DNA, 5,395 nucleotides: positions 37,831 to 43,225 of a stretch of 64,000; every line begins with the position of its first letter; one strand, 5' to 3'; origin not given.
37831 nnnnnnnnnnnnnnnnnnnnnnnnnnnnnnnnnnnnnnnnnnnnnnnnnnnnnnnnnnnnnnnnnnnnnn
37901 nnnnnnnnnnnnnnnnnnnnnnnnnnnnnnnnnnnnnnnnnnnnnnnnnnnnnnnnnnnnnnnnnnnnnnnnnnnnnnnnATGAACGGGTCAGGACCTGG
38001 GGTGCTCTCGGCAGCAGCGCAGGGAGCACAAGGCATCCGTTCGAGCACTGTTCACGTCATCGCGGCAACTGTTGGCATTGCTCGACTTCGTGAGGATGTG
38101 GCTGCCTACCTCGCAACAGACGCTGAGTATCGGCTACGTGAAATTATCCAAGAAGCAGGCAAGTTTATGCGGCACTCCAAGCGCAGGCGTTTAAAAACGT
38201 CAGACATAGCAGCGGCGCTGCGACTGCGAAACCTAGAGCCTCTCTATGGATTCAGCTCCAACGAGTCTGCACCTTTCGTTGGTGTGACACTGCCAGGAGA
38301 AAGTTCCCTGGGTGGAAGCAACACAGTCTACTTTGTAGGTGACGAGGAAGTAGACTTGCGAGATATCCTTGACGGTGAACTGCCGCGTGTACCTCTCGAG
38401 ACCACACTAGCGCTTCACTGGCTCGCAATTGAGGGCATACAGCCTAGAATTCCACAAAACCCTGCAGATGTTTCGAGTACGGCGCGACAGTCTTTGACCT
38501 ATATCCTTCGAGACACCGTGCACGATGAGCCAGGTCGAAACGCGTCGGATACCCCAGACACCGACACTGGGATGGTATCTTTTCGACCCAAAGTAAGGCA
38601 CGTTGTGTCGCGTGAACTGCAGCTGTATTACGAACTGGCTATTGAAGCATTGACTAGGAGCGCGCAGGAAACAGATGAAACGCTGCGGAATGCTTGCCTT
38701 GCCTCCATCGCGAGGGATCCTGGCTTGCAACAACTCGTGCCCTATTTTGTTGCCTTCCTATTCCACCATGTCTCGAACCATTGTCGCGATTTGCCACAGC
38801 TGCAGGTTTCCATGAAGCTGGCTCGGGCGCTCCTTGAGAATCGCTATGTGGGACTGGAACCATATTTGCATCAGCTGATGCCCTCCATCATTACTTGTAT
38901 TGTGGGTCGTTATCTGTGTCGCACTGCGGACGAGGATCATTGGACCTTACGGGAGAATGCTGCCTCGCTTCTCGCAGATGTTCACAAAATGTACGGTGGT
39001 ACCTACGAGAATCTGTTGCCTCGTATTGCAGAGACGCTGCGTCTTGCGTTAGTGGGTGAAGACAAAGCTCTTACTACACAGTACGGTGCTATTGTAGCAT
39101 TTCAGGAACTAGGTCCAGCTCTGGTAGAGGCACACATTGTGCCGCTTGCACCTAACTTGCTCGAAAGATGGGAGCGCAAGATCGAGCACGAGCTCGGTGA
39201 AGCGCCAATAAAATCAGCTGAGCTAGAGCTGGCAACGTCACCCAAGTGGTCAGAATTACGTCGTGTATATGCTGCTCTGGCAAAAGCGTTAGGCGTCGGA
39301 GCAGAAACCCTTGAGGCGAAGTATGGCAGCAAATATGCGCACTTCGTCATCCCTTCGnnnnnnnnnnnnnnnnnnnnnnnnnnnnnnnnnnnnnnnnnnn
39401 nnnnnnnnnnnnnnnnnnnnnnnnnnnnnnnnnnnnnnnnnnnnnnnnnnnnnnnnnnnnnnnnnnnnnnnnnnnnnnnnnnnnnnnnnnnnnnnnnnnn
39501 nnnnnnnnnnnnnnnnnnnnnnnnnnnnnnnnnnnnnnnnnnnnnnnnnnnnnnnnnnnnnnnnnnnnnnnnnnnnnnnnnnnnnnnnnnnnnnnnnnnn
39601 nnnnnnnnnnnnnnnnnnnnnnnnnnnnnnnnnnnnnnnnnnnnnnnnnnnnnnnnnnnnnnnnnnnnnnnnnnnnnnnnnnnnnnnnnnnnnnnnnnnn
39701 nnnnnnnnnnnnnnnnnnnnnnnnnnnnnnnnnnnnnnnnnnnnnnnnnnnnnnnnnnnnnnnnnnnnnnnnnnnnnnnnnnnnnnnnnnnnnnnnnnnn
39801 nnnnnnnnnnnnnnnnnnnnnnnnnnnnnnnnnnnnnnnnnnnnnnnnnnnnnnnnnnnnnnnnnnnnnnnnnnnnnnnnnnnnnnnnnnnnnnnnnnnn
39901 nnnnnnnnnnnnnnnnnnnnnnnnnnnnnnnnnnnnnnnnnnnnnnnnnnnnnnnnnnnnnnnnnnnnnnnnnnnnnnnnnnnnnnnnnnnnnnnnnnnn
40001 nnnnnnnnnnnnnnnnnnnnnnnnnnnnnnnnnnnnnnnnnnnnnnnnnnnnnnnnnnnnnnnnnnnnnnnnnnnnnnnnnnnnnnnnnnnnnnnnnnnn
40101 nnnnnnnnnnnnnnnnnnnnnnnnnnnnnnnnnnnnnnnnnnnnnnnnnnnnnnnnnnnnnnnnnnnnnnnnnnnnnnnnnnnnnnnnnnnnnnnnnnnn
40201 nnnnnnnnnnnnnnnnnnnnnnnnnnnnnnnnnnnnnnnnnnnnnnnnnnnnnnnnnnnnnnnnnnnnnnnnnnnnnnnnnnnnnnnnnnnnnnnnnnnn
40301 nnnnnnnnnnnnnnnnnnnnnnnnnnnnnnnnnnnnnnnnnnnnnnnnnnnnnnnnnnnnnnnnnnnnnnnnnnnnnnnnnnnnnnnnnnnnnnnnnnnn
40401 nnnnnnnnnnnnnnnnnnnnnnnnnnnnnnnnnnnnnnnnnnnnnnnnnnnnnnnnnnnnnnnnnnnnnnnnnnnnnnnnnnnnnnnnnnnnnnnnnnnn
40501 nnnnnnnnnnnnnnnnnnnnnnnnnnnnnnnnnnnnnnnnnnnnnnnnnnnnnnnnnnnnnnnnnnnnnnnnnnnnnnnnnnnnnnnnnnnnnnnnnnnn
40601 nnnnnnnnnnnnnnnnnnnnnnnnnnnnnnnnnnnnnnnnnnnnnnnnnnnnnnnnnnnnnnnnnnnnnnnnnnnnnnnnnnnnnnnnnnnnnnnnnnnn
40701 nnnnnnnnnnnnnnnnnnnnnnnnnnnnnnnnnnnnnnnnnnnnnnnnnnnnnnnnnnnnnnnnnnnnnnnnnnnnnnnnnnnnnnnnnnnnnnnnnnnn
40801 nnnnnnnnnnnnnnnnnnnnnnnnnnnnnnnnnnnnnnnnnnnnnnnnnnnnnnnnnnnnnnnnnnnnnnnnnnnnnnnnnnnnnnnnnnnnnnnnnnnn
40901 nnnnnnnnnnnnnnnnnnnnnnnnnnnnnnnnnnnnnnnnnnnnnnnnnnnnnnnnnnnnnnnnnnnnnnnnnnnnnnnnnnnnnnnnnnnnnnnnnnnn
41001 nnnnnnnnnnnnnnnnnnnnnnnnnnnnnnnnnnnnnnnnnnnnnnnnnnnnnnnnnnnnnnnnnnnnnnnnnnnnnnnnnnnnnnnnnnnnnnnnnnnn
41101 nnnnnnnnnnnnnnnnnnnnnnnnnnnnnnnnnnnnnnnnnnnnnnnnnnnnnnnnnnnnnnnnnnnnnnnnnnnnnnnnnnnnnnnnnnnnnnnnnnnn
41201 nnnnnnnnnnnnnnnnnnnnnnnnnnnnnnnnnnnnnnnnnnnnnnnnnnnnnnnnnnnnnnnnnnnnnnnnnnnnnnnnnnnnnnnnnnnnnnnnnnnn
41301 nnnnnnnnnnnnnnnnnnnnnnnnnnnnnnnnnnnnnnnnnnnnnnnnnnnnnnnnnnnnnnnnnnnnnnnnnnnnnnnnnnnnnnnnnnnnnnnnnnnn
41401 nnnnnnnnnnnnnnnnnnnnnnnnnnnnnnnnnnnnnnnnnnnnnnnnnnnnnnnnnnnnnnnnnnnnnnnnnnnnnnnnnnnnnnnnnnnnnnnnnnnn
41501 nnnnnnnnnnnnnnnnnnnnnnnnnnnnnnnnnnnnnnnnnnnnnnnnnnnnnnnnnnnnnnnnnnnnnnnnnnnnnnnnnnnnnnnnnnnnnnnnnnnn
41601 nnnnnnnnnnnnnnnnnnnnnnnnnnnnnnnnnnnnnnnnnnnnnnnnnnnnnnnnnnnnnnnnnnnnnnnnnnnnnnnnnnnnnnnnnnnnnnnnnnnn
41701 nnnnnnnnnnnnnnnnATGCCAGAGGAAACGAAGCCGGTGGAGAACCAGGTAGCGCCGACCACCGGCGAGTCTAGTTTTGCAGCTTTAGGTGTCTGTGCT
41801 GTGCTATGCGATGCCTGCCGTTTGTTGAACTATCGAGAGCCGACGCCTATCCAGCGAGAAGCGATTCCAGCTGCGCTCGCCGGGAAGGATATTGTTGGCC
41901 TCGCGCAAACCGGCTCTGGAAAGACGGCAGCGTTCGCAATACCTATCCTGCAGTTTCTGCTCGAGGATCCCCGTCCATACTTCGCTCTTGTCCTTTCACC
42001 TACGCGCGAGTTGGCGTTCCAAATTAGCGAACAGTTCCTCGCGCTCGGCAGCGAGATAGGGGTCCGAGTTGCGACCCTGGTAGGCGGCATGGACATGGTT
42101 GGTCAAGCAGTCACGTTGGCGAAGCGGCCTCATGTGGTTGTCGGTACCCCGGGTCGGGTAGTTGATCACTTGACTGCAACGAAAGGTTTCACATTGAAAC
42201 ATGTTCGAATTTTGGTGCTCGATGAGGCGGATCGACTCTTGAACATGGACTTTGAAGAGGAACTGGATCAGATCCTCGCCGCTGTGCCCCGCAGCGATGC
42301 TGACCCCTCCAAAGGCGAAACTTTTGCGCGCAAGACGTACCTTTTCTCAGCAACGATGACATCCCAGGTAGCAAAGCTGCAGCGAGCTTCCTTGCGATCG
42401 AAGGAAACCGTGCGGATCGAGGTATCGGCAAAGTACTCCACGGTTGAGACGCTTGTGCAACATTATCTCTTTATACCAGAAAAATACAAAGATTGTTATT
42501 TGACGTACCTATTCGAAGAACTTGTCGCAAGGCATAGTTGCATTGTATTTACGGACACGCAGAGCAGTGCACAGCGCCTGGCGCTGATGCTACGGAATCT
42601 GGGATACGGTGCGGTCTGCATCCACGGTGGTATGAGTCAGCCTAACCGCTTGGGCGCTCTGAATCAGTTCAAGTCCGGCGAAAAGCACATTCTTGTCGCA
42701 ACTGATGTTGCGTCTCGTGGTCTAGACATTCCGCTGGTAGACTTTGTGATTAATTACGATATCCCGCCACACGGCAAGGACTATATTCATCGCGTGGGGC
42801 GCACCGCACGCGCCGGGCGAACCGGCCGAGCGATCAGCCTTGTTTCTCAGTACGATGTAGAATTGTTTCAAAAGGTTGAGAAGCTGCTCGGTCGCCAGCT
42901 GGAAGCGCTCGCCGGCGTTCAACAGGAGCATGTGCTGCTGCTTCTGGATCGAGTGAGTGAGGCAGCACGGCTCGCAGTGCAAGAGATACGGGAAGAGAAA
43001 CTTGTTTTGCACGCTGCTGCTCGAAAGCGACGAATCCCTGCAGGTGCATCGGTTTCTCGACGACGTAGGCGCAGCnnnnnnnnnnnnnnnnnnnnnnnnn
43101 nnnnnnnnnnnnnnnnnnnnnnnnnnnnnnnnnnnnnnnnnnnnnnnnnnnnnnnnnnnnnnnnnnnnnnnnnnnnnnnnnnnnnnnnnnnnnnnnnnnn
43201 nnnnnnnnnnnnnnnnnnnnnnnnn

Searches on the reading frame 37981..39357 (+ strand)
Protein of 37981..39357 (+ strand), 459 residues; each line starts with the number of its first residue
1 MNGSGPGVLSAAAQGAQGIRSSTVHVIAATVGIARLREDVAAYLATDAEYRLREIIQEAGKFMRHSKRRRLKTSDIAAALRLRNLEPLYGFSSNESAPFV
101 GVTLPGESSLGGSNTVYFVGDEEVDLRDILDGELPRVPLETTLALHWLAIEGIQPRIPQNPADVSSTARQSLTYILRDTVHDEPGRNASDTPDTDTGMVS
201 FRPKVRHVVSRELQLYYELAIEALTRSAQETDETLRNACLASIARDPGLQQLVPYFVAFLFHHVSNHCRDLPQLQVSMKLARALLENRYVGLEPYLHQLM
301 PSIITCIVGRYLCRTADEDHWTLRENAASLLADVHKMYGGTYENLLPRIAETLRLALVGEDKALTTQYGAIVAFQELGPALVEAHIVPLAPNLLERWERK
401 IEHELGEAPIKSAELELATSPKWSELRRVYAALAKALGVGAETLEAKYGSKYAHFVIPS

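Call 45: find_encoding_contigs(protein=window:37981-39357:+, flank=10000, max_places=10)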
Protein window:37981-39357:+ (459 aa): 17 contigs read that carry it; 10 places shown.
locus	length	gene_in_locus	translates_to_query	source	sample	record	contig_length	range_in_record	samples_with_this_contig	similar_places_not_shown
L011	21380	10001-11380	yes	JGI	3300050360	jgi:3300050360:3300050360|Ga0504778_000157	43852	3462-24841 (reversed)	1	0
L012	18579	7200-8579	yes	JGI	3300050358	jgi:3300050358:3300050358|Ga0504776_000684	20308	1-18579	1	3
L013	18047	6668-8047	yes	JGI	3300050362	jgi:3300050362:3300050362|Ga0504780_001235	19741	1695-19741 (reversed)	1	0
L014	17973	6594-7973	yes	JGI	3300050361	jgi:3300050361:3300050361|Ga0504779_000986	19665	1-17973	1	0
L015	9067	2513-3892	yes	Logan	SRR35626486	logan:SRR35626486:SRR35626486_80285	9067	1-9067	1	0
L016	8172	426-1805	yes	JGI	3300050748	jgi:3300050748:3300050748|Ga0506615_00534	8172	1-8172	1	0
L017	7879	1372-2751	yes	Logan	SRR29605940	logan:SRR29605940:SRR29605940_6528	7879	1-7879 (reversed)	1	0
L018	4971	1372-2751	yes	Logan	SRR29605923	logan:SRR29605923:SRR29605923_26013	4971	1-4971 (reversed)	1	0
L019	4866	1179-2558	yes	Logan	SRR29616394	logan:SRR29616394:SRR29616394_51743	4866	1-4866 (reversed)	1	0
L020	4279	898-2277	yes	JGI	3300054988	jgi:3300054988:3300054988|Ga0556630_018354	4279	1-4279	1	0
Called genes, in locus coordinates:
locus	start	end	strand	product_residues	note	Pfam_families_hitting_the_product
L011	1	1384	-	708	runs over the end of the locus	PF10699:HAP2-GCS1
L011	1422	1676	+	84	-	-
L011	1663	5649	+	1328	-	-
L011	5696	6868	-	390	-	PF00096:zf-C2H2 (faint), PF13894:zf-C2H2_4 (faint)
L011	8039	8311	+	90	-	-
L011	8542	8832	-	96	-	-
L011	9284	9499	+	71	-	-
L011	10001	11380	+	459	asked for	PF00125:Histone (weak), PF02969:TAF, PF07571:TAF6_C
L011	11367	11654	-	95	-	-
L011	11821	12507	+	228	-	-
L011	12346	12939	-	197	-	PF04722:Ssu72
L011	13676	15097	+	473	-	PF00270:DEAD, PF00271:Helicase_C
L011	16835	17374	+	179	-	-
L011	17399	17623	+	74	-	-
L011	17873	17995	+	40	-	-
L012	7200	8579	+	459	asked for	PF00125:Histone (weak), PF02969:TAF, PF07571:TAF6_C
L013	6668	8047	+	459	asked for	PF00125:Histone (weak), PF02969:TAF, PF07571:TAF6_C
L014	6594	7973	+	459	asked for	PF00125:Histone (weak), PF02969:TAF, PF07571:TAF6_C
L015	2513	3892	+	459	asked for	PF00125:Histone (weak), PF02969:TAF, PF07571:TAF6_C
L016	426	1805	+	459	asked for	PF00125:Histone (weak), PF02969:TAF, PF07571:TAF6_C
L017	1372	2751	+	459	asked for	PF00125:Histone (weak), PF02969:TAF, PF07571:TAF6_C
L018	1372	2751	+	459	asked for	PF00125:Histone (weak), PF02969:TAF, PF07571:TAF6_C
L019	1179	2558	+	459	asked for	PF00125:Histone (weak), PF02969:TAF, PF07571:TAF6_C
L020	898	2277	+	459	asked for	PF00125:Histone (weak), PF02969:TAF, PF07571:TAF6_C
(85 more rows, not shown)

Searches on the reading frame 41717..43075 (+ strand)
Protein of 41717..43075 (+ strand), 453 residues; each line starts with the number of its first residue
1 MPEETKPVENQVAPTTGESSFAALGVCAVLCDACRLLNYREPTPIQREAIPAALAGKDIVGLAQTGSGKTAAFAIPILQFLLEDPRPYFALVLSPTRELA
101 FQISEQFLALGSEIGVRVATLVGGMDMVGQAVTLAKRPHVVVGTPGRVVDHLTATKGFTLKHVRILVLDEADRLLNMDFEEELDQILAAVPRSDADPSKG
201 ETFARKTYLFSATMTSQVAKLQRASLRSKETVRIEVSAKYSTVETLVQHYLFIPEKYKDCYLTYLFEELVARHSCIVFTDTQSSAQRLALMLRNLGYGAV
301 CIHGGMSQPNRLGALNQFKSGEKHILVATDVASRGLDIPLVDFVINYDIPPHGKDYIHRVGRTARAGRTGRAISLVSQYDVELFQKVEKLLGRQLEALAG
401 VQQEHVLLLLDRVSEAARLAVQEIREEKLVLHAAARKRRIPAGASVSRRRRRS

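Call 17: find_homologous_proteins(query=window:41717-43075:+, max_evalue=1e-50)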
Query seq(453 aa) (453 aa): 7929 proteins with E <= 1e-50 among 8000 candidates; the best 120 are listed.
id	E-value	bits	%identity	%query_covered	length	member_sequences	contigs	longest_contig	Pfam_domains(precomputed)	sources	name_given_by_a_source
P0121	5.0e-293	989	100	100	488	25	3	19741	PF00270.36,PF00271.38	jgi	jgi:ATP-dependent RNA helicase DDX47/RRP3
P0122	7.0e-248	840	86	97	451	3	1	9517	PF00270.36,PF16203.12,PF00271.38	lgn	-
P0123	1.3e-238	810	88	92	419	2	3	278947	PF00270.36,PF00271.38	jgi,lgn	jgi:ATP-dependent RNA helicase DDX47/RRP3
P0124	3.9e-192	657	74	89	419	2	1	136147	PF00270.36,PF00271.38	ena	-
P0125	7.9e-184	629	61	61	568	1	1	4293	PF00270.36,PF00271.38,PF04851.22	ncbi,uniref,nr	ncbi:DEAD/DEAH box helicase [Oesophagostomum dentatum]|uniref:RNA helicase n=1 Tax=Oesophagostomum d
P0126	5.6e-164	564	64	89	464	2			PF00270.36,PF16203.12,PF00271.38,PF04851.22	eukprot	eukprot:SM000009S23539 [mRNA] locus=s9:609063:612293:+ [translate_table: standard]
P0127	1.0e-163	563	65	90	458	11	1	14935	PF00270.36,PF16203.12,PF00271.38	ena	-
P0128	2.3e-163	562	65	90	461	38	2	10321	PF00270.36,PF16203.12,PF00271.38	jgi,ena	-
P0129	4.3e-163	561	65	90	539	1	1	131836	PF00270.36,PF16203.12,PF00271.38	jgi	jgi:ATP-dependent RNA helicase DDX47/RRP3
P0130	5.1e-162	558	63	91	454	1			PF00270.36,PF16203.12,PF00271.38,PF04851.22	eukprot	eukprot:tig00020848_g14547.t1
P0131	1.5e-161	556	60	94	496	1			PF00270.36,PF00271.38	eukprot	eukprot:Nk52_evm9s490 gene=Nk52_evmTU9s490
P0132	3.6e-161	555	61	94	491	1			PF00270.36,PF16203.12,PF00271.38,PF04851.22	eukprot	eukprot:jgi/Mesen1/2639/ME000166S01763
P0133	1.0e-160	553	64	90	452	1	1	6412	PF00270.36,PF16203.12,PF00271.38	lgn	-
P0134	1.9e-160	552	62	94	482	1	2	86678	PF00270.36,PF00271.38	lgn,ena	-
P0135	2.0e-160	552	61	92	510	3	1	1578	PF00270.36,PF00271.38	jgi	-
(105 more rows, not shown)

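Call 19: find_encoding_contigs(protein=P0121, flank=10000, max_places=10)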
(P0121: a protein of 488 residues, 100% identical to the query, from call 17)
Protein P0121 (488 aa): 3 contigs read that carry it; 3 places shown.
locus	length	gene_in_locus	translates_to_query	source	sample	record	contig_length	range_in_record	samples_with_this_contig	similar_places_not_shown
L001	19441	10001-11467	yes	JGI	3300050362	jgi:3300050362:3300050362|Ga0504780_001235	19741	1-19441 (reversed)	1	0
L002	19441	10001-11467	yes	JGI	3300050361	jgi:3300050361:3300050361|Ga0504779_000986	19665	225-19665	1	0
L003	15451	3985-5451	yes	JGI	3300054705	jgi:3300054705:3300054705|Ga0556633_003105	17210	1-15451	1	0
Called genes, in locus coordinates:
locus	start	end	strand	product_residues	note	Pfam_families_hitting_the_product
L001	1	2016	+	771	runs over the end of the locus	?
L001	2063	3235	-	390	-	PF00096:zf-C2H2 (faint), PF13894:zf-C2H2_4 (faint)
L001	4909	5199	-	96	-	-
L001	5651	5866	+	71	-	-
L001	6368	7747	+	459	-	PF00125:Histone (weak), PF02969:TAF, PF07571:TAF6_C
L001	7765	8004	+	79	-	-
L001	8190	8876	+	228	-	-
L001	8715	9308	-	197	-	PF04722:Ssu72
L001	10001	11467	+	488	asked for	PF00270:DEAD, PF00271:Helicase_C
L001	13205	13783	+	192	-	-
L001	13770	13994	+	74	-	-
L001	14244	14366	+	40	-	-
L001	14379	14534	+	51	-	-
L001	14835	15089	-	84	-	-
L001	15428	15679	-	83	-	-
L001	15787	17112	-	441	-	PF03721:UDPG_MGDP_dh_N, PF00984:UDPG_MGDP_dh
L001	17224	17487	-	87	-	-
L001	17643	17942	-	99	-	-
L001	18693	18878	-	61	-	-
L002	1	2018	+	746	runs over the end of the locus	?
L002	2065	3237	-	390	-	PF00096:zf-C2H2 (faint), PF13894:zf-C2H2_4 (faint)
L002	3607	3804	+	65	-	-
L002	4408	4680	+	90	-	-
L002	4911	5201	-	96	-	-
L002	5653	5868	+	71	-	-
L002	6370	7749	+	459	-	PF00125:Histone (weak), PF02969:TAF, PF07571:TAF6_C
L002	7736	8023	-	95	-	-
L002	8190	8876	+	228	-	-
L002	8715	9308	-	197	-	PF04722:Ssu72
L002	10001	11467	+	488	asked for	PF00270:DEAD, PF00271:Helicase_C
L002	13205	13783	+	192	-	-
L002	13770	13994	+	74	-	-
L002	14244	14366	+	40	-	-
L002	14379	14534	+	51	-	-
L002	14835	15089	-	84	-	-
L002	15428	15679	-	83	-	-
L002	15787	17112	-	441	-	PF03721:UDPG_MGDP_dh_N, PF00984:UDPG_MGDP_dh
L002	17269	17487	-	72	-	-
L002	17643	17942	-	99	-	-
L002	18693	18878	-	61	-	-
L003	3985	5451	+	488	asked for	PF00270:DEAD, PF00271:Helicase_C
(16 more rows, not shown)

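Call 32: find_encoding_contigs(protein=P0123, flank=10000, max_places=4)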
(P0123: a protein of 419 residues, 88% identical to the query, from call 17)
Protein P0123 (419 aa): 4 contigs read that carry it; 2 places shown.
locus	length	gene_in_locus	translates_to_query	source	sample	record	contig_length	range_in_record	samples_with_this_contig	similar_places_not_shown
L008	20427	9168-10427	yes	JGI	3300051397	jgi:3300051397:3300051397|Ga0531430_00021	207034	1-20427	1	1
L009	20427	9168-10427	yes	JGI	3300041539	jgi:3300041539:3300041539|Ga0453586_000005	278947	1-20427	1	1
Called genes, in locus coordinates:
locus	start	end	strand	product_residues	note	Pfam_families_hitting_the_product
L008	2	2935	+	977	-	?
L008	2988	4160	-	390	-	PF00096:zf-C2H2 (faint), PF13894:zf-C2H2_4 (faint), PF13465:zf-H2C2_2 (faint), PF26218:zf_C2H2_ZNF292 (faint)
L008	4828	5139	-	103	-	-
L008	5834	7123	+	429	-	PF02969:TAF, PF07571:TAF6_C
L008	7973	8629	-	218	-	PF04722:Ssu72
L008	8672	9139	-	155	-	-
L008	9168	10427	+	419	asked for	PF00270:DEAD, PF00271:Helicase_C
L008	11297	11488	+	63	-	-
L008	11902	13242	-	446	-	PF03721:UDPG_MGDP_dh_N, PF00984:UDPG_MGDP_dh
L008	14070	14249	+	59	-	-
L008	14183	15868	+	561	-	PF00076:RRM_1, PF00098:zf-CCHC (weak)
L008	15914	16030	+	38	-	-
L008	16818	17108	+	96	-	-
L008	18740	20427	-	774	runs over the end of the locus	PF01336:tRNA_anti-codon, PF00152:tRNA-synt_2, PF02938:GAD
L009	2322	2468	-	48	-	-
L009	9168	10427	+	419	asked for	PF00270:DEAD, PF00271:Helicase_C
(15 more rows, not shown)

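Call 33: find_encoding_contigs(protein=P0124, flank=10000, max_places=3)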
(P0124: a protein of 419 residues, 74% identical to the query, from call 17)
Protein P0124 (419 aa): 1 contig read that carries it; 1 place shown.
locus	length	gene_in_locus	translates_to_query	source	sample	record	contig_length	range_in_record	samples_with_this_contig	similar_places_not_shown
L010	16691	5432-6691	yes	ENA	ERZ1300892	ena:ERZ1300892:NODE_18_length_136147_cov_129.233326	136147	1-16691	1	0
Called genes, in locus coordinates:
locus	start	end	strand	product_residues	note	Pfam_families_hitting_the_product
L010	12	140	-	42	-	-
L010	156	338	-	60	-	-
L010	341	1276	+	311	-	-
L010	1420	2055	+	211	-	PF07699:Ephrin_rec_like (faint), PF07562:NCD3G (faint)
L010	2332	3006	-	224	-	PF00096:zf-C2H2 (faint), PF13465:zf-H2C2_2 (faint)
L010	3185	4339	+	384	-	PF02969:TAF, PF00125:Histone (weak), PF07571:TAF6_C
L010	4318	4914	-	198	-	PF04722:Ssu72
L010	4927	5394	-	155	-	PF00686:CBM_20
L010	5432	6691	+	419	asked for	PF00270:DEAD, PF00271:Helicase_C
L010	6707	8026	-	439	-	PF03721:UDPG_MGDP_dh_N, PF00984:UDPG_MGDP_dh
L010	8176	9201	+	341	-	PF00076:RRM_1 (weak), PF14787:zf-CCHC_5 (faint), PF00098:zf-CCHC, PF02037:SAP (weak)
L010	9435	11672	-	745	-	PF01336:tRNA_anti-codon, PF00152:tRNA-synt_2, PF02938:GAD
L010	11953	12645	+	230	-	-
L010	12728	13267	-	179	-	-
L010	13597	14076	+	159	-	PF15749:MRNIP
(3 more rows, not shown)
